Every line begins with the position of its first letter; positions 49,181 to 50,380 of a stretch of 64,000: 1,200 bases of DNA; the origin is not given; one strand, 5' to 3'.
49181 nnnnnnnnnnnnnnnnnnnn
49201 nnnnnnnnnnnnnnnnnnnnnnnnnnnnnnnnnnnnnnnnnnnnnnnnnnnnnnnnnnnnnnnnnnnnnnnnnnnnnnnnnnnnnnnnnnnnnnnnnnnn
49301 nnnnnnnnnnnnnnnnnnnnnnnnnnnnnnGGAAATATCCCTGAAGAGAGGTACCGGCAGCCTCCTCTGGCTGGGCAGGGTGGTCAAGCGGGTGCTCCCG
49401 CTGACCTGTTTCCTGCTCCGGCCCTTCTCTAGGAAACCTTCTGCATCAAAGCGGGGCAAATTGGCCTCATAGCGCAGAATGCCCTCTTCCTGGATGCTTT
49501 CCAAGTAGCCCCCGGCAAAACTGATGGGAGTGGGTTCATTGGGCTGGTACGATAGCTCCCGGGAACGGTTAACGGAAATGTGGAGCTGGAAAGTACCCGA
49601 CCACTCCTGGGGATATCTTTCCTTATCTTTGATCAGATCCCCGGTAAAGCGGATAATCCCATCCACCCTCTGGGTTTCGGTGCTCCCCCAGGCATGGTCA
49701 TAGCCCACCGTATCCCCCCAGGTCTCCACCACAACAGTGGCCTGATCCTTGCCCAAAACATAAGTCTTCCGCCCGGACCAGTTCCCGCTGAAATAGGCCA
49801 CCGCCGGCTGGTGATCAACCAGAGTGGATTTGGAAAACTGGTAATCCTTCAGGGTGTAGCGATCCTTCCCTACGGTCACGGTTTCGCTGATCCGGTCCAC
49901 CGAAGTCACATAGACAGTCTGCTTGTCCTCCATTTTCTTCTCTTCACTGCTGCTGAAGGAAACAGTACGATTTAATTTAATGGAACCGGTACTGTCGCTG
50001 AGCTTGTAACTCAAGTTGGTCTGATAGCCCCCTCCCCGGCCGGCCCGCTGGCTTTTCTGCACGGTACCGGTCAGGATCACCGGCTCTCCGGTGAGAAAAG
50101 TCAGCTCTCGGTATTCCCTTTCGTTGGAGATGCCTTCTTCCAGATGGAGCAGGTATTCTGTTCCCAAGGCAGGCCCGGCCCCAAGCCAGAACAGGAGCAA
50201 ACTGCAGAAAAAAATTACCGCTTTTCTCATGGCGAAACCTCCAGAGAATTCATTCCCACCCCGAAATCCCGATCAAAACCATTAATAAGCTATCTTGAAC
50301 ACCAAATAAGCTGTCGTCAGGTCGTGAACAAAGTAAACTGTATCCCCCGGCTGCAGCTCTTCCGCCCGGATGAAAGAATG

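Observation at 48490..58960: About 12.5 kb surface-protein island inserted between csrA and the flagellin gene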

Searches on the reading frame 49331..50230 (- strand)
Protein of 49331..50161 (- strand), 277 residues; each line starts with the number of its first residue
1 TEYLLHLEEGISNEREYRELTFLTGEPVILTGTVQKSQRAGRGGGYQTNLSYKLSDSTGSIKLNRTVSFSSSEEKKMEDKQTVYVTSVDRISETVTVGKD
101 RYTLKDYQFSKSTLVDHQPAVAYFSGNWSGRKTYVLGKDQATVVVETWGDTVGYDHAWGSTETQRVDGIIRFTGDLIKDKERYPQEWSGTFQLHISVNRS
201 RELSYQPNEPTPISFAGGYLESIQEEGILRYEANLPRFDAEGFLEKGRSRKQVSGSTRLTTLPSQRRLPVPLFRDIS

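Call 32: find_related_loci(query=A2, collection=metagenome_contigs, flank=10000)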
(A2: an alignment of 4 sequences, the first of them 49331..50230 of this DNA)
Query A2 (300 aa) in metagenome_contigs; peptide patterns used: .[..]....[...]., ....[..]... (x = any residue, [..] = any of these).
153 stretches matched a pattern; 4 encode a relative of the query (tblastn E <= 1e-3); 4 distinct loci.
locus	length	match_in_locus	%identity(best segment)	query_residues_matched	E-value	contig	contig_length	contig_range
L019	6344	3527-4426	100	1-300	0e+0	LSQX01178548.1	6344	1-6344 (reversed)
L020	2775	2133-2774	86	1-214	4e-125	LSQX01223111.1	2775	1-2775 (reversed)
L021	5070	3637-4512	58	5-299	9e-120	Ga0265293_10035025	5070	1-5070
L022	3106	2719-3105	51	6-131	2e-36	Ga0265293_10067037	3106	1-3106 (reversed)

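Call 33: find_homologous_proteins(query=window:49331-50161:-, max_evalue=0.001)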
Query window:49331-50161:- (277 aa): 4 proteins with E <= 0.001 among 746 candidates.
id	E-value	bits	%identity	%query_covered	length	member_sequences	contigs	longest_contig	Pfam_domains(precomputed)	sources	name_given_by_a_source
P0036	8.5e-156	536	85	100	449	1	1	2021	PF00395.26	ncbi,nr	ncbi:MAG TPA: S-layer homology domain-containing protein, partial [Clostridia bacterium]|nr:S-layer 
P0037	1.7e-127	443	99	73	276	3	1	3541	-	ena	-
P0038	3.9e-85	304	91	58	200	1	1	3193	-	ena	-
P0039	3.8e-25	107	39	58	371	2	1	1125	PF00395.26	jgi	-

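Call 35: search_protein_families(library=pfam, proteins=[window:49331-50161:-], max_evalue=1)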
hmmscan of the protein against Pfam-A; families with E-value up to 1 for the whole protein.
window:49331-50161:- (277 aa): 1 family
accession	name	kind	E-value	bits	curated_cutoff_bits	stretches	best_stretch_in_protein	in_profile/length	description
PF24966.2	Ig_TR130_2nd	-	0.11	13.5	23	0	48-85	53-91/95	TR130 second Ig-like domain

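Call 47: search_protein_representatives(protein=window:49331-50161:-)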
Query: 277 residues. Proteins with E-value up to 0.001 (for the whole library): 176; up to 1e-10: 133; up to 1e-30: 44. The best 150 are listed.
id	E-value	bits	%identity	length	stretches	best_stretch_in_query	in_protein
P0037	5.6e-128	442.7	99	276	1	77-277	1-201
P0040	4.7e-84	298.7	51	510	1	7-276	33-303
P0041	1.4e-68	248.0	48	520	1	10-276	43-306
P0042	5.6e-65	236.2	46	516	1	9-276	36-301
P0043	2.5e-62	227.5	42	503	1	7-276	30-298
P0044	8.0e-61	222.5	40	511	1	7-276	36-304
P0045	5.5e-58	213.2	42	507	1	9-276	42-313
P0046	2.0e-53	198.3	42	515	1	8-276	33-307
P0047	6.4e-52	193.3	39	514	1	9-276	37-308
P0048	1.0e-50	189.4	44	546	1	7-276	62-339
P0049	3.0e-50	187.8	40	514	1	6-277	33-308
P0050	5.5e-50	187.0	44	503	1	8-276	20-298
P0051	1.3e-49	185.7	39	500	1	7-277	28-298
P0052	2.2e-49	185.1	42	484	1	7-276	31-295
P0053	7.3e-49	183.3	44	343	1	8-274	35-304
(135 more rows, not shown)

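Call 52: find_homologous_proteins(query=A5, max_evalue=0.00001)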
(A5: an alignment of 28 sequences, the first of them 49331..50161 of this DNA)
Query A5 (28 sequences) (277 aa, profile of the alignment): 220 proteins with E <= 0.00001 among 3883 candidates; the best 120 are listed.
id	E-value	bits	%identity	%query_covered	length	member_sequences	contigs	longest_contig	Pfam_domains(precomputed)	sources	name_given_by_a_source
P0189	2.0e-96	341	58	98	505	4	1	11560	PF00395.26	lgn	-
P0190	2.1e-95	337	56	98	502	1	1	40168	PF00395.26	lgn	-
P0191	3.1e-95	337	58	98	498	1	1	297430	PF00395.26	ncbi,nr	ncbi:S-layer homology domain-containing protein [Bacillota bacterium LX-D]|nr:S-layer homology domai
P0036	1.6e-91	325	85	100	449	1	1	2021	PF00395.26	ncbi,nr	ncbi:MAG TPA: S-layer homology domain-containing protein, partial [Clostridia bacterium]|nr:S-layer 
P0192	2.1e-90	321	42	97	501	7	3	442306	PF00395.26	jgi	jgi:hypothetical protein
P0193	4.1e-90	320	44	98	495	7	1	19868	PF00395.26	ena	-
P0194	8.1e-90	319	43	98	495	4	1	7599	PF00395.26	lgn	-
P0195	1.8e-88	315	39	96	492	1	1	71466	PF00395.26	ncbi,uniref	ncbi:S-layer homology domain-containing protein [Tepidibacter sp. Z1-5]|uniref:S-layer homology doma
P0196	9.4e-88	312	36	97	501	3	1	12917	PF00395.26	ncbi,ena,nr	ncbi:MAG: S-layer homology domain-containing protein [Thermoanaerobacteraceae bacterium]|nr:S-layer 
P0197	2.0e-87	311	60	98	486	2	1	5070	PF00395.26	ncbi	ncbi:MAG: S-layer homology domain-containing protein, partial [Bacillota bacterium]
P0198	3.2e-87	311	36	97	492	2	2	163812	PF00395.26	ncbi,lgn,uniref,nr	ncbi:S-layer homology domain-containing protein [Caminicella sporogenes DSM 14501]|uniref:S-layer ho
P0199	6.5e-87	310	38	97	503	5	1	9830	PF00395.26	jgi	jgi:hypothetical protein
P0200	7.9e-87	309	40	98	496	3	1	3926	PF00395.26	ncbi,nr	ncbi:MAG TPA: S-layer homology domain-containing protein [Thermoanaerobacterales bacterium]|nr:S-lay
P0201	8.0e-87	309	36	96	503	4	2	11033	PF00395.26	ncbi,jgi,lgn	jgi:hypothetical protein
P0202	1.4e-86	309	36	98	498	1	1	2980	PF00395.26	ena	-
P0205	4.1e-86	307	36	97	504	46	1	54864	PF00395.26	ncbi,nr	ncbi:S-layer homology domain-containing protein [Tepidanaerobacter sp. GT38]|nr:S-layer homology dom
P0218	1.8e-84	302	37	96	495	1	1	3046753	PF00395.26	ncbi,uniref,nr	ncbi:S-layer homology domain-containing protein [Crassaminicella thermophila]|uniref:S-layer homolog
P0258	7.7e-81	290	34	98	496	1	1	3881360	PF00395.26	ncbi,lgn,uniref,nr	ncbi:S-layer homology domain-containing protein [Proteiniborus sp. MB09-C3]|uniref:S-layer homology 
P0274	5.3e-80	287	35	96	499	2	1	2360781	PF00395.26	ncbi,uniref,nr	ncbi:S-layer homology domain [Candidatus Syntrophocurvum alkaliphilum]|uniref:S-layer homology domai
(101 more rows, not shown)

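Call 53: find_encoding_contigs(protein=P0191, flank=10000, max_places=1)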
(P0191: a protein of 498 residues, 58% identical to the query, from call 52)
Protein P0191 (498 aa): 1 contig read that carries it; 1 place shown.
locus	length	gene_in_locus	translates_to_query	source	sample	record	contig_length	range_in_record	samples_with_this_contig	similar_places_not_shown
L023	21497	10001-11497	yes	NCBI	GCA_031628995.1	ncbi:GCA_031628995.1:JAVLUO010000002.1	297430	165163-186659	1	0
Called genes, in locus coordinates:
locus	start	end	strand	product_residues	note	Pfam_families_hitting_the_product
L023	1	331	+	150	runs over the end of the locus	PF02623:FliW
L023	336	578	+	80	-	PF02599:CsrA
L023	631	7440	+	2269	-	PF01833:TIG (weak), PF16179:RHD_dimer (faint), PF20144:TIG_SUH (faint), PF01833:TIG, PF00041:fn3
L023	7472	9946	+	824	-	PF00395:SLH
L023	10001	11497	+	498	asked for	PF00395:SLH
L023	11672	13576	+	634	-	PF00669:Flagellin_N, PF00700:Flagellin_C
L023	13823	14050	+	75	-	-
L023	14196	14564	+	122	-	PF03646:FlaG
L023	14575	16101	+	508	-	PF02465:FliD_N, PF07195:FliD_C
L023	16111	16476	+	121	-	PF05400:FliT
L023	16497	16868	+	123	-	PF03646:FlaG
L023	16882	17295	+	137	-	PF02561:FliS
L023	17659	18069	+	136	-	PF00460:Flg_bb_rod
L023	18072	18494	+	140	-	PF00460:Flg_bb_rod, PF06429:Flg_bbr_C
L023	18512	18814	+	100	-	PF02049:FliE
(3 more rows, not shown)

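Call 54: find_encoding_contigs(protein=P0218, flank=10000, max_places=1)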
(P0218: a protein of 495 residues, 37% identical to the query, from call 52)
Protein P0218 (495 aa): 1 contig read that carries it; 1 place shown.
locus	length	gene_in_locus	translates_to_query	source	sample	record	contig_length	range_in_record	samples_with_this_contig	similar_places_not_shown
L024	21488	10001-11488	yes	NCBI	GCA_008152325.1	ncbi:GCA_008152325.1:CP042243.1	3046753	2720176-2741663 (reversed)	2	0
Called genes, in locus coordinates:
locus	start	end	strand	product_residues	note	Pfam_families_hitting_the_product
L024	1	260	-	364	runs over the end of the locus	PF07833:Cu_amine_oxidN1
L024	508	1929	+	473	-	-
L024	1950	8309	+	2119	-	PF01833:TIG, PF00041:fn3 (weak)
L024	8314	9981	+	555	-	-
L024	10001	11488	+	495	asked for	PF00395:SLH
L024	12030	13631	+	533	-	PF06418:CTP_synth_N, PF00117:GATase, PF07722:Peptidase_C26 (faint)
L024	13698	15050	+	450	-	-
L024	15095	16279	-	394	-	PF03109:ABC1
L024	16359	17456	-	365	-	PF04015:DUF362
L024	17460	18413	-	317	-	PF03706:LPG_synthase_TM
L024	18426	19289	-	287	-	PF01040:UbiA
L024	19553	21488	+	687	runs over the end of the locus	PF07833:Cu_amine_oxidN1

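Call 55: find_encoding_contigs(protein=P0274, flank=10000, max_places=1)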
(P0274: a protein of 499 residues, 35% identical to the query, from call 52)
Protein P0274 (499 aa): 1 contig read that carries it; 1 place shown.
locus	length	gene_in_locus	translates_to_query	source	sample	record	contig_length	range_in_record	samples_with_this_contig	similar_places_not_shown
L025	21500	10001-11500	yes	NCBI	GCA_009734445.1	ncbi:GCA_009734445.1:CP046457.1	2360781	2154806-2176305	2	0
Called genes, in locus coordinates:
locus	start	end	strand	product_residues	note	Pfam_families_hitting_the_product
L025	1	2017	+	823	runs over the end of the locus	-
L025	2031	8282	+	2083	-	PF01833:TIG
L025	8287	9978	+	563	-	-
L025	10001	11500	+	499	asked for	PF00395:SLH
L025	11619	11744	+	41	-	-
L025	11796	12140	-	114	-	-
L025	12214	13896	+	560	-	PF03485:Arg_tRNA_synt_N, PF00133:tRNA-synt_1 (faint), PF00750:tRNA-synt_1d, PF01406:tRNA-synt_1e (faint), PF09334:tRNA-synt_1g (faint), PF05746:DALR_1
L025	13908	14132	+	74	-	-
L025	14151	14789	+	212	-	PF13483:Lactamase_B_3, PF12706:Lactamase_B_2 (weak)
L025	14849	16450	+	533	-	PF06418:CTP_synth_N, PF00117:GATase, PF07722:Peptidase_C26 (weak)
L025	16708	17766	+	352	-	PF02388:FemAB, PF13480:Acetyltransf_6, PF02388:FemAB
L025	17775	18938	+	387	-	PF01168:Ala_racemase_N, PF00842:Ala_racemase_C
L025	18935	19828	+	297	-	PF25145:NfeD1b_N (weak), PF01343:Peptidase_S49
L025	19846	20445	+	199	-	PF04893:Yip1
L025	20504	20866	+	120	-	PF00072:Response_reg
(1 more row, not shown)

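Call 59: find_encoding_contigs(protein=P0192, flank=10000, max_places=1)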
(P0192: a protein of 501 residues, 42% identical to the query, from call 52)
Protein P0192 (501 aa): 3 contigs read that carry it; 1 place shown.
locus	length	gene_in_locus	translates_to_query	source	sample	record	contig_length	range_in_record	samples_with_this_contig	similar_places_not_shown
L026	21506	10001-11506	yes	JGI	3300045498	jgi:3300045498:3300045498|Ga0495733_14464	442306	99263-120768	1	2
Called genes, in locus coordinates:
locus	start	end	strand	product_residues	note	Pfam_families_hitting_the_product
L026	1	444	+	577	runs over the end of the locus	PF02203:TarH, PF12729:4HB_MCP_1, PF00015:MCPsignal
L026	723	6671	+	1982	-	PF01833:TIG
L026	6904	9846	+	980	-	PF00395:SLH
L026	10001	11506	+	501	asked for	PF00395:SLH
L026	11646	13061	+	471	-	PF00595:PDZ (weak), PF13180:PDZ_2 (weak), PF03572:Peptidase_S41, PF01471:PG_binding_1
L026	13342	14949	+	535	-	PF06418:CTP_synth_N, PF00117:GATase, PF07722:Peptidase_C26 (faint)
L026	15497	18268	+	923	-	PF00395:SLH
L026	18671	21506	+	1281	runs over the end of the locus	PF00395:SLH, PF20578:aBig_2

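Call 60: find_encoding_contigs(protein=P0205, flank=10000, max_places=1)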
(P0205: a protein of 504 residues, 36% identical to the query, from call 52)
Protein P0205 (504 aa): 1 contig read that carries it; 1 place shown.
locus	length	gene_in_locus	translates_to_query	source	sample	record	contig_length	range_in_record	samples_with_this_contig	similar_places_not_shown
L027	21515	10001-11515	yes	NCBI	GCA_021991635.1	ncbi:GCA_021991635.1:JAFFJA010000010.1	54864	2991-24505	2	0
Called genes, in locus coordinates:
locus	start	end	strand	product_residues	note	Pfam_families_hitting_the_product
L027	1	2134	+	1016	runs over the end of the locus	PF13205:Big_5 (faint)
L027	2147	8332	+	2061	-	PF01833:TIG, PF00041:fn3 (weak)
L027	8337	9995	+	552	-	-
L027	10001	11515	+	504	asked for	PF00395:SLH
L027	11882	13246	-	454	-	PF05167:DUF711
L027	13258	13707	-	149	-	PF13291:ACT_4 (weak), PF01842:ACT, PF13740:ACT_6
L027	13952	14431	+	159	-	PF04306:DUF456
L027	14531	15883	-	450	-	PF04055:Radical_SAM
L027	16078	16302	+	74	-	PF28179:CLC_0170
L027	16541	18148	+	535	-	PF03323:GerA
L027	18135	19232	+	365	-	PF03845:Spore_permease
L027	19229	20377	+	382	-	PF25198:Spore_GerAC_N, PF05504:Spore_GerAC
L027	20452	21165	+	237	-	PF09551:Spore_II_R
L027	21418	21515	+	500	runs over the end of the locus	PF01276:OKR_DC_1, PF00155:Aminotran_1_2, PF00266:Aminotran_5, PF01041:DegT_DnrJ_EryC1, PF01212:Beta_elim_lyase (weak), PF03711:OKR_DC_1_C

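Call 86: find_encoding_contigs(protein=P0258, flank=10000, max_places=1)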
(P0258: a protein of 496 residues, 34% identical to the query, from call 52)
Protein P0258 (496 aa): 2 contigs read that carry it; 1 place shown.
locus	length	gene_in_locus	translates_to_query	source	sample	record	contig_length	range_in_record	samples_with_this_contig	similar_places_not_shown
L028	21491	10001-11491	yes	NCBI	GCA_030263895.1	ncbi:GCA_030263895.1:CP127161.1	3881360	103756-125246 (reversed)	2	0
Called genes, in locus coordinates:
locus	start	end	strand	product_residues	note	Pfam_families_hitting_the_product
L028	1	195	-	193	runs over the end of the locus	PF00395:SLH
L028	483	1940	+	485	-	-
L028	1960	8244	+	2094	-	PF01833:TIG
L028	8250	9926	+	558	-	-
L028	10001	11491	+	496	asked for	PF00395:SLH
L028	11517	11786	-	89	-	-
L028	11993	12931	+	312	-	PF00395:SLH (weak), PF14343:PrcB_C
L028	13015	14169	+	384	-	PF22694:CtpB_N-like, PF00595:PDZ (weak), PF13180:PDZ_2, PF17820:PDZ_6, PF03572:Peptidase_S41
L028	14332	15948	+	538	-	PF06418:CTP_synth_N, PF00117:GATase, PF07722:Peptidase_C26 (weak)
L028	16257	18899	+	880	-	PF00395:SLH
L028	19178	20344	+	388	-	PF02321:OEP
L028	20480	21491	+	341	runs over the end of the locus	PF07833:Cu_amine_oxidN1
